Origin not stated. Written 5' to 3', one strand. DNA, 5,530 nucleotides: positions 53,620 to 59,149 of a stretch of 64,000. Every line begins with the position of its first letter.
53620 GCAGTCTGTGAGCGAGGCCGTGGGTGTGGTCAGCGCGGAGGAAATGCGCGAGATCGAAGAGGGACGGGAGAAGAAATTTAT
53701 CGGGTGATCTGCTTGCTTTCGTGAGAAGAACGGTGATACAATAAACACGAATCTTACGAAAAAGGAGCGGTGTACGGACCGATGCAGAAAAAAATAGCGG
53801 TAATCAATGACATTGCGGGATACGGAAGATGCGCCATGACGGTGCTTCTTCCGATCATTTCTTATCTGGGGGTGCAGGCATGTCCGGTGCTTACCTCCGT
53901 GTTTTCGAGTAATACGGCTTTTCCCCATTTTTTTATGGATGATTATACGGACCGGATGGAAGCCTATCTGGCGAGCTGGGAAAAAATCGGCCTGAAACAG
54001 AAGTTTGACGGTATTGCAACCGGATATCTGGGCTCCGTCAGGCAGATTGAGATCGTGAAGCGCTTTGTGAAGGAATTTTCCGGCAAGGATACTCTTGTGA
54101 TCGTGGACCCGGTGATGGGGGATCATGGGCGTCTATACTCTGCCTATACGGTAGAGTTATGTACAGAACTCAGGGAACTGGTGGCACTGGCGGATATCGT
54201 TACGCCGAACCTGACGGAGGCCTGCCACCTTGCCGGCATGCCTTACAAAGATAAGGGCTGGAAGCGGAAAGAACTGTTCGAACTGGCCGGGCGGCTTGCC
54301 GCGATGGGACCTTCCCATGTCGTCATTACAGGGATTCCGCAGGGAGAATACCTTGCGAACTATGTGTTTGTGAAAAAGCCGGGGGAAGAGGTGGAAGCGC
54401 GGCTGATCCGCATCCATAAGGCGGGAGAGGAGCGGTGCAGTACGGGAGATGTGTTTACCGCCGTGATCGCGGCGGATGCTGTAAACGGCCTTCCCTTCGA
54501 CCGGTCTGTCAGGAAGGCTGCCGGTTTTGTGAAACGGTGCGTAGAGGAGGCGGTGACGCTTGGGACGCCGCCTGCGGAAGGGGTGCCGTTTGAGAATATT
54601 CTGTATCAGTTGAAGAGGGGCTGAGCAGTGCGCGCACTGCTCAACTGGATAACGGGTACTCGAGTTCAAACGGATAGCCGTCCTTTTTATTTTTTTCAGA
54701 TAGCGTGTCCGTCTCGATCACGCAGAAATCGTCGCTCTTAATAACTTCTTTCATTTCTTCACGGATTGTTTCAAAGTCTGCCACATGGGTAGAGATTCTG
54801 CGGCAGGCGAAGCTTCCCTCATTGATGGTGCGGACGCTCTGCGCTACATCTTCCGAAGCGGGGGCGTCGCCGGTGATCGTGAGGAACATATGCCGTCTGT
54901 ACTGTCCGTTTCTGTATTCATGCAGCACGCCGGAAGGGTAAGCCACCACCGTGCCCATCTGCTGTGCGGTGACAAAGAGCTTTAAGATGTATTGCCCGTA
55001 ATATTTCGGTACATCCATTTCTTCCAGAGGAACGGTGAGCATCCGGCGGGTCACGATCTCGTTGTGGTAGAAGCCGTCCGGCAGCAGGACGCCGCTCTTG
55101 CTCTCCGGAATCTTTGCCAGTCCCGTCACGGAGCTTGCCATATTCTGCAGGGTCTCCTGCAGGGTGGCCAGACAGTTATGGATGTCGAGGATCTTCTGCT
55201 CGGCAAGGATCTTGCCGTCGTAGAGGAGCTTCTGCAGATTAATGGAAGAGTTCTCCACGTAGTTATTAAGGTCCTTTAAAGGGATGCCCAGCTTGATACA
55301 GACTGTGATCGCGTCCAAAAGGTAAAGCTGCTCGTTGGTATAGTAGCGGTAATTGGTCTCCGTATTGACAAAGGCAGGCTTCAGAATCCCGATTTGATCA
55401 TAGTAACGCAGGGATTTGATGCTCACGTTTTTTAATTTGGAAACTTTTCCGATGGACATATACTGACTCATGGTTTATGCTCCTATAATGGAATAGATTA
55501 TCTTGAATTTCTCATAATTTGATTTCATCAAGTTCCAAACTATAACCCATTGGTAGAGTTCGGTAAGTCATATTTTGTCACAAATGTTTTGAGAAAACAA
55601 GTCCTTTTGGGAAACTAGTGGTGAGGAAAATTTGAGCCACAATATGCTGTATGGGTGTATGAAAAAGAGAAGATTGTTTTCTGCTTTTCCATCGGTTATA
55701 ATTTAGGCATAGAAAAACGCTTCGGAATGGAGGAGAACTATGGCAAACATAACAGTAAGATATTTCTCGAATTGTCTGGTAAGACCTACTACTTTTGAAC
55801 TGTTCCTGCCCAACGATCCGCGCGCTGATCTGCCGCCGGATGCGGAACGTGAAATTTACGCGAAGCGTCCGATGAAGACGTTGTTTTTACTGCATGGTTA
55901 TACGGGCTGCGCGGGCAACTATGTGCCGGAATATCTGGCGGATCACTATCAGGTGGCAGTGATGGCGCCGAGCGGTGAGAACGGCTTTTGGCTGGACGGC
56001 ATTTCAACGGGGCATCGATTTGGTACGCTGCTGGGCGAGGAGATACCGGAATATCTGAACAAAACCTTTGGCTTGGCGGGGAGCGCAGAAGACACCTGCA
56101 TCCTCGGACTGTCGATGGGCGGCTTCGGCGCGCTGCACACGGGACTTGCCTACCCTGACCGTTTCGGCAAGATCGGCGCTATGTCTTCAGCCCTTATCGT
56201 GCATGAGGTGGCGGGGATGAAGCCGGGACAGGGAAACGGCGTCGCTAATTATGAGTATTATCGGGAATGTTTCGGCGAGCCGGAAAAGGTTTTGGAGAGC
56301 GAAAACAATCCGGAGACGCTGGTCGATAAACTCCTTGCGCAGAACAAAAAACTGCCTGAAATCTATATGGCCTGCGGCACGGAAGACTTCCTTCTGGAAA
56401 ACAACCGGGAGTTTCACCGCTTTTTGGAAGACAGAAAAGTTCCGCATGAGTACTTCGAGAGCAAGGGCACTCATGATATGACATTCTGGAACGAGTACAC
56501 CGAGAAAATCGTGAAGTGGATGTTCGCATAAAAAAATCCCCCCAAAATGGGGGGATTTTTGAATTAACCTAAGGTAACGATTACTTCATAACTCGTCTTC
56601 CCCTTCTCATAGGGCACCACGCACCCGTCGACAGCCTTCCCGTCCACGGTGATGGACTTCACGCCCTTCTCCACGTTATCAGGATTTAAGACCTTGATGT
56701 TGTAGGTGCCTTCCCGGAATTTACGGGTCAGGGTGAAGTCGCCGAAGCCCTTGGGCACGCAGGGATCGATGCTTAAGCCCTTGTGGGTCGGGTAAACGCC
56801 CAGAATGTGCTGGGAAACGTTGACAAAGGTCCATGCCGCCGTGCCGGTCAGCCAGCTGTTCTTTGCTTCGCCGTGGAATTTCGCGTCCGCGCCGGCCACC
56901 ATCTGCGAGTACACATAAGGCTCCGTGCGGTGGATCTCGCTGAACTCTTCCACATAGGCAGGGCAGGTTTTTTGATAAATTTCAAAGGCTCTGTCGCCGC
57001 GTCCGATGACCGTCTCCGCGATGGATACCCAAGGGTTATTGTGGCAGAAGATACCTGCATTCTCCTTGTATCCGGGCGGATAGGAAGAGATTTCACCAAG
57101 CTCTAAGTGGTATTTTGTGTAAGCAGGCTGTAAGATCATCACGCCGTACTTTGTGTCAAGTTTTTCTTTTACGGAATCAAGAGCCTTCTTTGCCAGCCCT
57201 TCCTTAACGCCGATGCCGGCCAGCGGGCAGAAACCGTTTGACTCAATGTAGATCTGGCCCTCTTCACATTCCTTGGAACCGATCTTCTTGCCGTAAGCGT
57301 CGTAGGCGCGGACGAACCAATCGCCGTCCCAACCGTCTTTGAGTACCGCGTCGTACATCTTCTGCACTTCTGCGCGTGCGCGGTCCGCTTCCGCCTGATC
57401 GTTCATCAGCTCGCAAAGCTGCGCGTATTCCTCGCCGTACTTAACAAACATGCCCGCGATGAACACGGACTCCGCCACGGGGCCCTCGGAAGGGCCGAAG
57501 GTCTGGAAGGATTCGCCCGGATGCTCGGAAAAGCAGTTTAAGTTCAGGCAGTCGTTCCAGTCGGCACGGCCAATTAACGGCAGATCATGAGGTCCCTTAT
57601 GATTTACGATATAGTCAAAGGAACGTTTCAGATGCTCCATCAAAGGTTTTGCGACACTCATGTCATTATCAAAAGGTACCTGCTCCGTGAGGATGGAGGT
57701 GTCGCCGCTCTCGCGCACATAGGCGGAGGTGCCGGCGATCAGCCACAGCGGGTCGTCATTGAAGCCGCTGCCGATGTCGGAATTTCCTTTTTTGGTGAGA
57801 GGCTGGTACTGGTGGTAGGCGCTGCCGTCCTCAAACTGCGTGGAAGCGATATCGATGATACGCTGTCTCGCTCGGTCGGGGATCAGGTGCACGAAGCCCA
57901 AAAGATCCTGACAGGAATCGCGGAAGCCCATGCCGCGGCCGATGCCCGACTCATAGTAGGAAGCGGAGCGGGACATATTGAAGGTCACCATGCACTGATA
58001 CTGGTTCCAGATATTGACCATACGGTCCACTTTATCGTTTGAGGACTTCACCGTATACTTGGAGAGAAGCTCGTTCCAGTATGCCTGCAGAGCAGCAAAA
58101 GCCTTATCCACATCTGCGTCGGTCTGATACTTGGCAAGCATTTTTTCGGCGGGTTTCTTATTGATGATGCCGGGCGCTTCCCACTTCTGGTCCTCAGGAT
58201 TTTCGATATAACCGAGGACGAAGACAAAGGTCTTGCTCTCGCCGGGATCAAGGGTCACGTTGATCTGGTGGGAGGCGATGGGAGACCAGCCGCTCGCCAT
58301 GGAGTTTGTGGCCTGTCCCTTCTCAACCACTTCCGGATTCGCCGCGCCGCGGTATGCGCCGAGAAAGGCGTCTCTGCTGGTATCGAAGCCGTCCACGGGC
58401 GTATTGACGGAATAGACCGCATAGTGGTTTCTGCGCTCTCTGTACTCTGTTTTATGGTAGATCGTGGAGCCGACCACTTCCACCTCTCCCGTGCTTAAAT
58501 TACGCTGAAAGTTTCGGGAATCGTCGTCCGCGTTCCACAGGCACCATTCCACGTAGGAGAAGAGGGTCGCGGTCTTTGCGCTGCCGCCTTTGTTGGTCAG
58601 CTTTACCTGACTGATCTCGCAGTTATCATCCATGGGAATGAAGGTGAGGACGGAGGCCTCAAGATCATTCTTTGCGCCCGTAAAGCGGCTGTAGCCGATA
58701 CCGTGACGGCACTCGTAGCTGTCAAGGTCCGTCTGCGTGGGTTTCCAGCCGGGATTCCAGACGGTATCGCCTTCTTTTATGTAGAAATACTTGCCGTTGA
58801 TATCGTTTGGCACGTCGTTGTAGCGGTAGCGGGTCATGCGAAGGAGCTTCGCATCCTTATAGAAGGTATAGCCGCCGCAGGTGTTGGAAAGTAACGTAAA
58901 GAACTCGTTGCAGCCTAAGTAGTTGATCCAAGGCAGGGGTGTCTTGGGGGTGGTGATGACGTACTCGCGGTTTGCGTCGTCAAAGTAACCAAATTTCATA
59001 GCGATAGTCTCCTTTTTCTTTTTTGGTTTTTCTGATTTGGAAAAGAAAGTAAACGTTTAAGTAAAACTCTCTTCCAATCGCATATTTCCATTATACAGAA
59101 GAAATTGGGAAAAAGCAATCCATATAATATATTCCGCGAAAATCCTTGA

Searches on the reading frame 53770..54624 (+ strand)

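Call 49: search_protein_families(library=pfam, proteins=[window:53770-54624:+], max_evalue=0.00001)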
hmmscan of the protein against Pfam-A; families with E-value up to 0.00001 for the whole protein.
window:53770-54624:+ (284 aa): 2 families
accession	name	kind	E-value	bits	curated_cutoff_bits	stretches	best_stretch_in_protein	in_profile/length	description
PF08543.17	Phos_pyr_kin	-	1.2e-23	84.3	27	1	30-265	15-239/246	Phosphomethylpyrimidine kinase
PF00294.29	PfkB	-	3.9e-08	33.4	25.8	1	130-251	173-283/302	pfkB family carbohydrate kinase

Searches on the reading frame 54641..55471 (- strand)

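Call 49: search_protein_families(library=pfam, proteins=[window:54641-55471:-], max_evalue=0.00001)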
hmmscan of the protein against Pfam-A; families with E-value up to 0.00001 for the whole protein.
window:54641-55471:- (276 aa): 2 families
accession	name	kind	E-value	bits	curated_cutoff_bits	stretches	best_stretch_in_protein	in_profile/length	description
PF13411.12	MerR_1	-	6e-13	49.1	21.6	1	5-73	1-67/69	MerR HTH family regulatory protein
PF00376.29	MerR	-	3e-11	43.4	28.2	1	6-44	1-38/38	MerR family regulatory protein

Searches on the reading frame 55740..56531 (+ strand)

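Call 49: search_protein_families(library=pfam, proteins=[window:55740-56531:+], max_evalue=0.00001)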
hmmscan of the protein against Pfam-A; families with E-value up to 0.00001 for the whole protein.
window:55740-56531:+ (263 aa): 1 family
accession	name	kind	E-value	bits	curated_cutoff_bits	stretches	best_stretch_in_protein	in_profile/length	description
PF00756.26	Esterase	-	4.8e-16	59.7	22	1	92-252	92-242/251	Putative esterase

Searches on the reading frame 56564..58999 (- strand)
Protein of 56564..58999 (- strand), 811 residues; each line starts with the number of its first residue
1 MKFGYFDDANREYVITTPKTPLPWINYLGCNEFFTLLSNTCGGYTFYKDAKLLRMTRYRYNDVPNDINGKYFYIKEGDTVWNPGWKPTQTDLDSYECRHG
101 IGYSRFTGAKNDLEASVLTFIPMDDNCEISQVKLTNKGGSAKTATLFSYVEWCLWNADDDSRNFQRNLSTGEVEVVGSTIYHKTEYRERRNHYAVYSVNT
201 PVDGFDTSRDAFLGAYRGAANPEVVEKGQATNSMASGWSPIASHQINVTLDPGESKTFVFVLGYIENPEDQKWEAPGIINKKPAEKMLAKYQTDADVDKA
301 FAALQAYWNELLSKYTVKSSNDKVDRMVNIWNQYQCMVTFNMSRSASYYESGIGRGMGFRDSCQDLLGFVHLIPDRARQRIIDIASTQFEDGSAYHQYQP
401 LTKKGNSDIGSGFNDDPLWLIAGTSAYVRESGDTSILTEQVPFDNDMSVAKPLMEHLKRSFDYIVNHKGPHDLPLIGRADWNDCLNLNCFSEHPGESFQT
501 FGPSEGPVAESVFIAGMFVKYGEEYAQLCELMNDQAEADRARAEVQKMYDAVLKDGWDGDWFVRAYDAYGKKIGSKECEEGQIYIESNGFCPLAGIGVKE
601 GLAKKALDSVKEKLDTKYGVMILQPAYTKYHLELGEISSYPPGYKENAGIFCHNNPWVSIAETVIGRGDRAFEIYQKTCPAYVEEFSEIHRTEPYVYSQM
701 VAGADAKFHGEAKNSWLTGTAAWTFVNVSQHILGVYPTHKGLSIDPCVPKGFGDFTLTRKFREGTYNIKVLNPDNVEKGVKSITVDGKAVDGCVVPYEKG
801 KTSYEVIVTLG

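Call 49: search_protein_families(library=pfam, proteins=[window:56564-58999:-], max_evalue=0.00001)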
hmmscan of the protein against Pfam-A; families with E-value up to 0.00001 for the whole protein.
window:56564-58999:- (811 aa): 2 families
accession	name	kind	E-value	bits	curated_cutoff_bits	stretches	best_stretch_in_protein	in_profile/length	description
PF17167.11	Glyco_hydro_94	-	3.4e-169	563.5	27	1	307-734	1-420/420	Glycosyl hydrolase 94 superfamily, catalytic domain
PF06165.18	GH94_b-supersand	-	3.2e-86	289.3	23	1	21-263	1-251/251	Glycosyl hydrolase 94, supersandwich domain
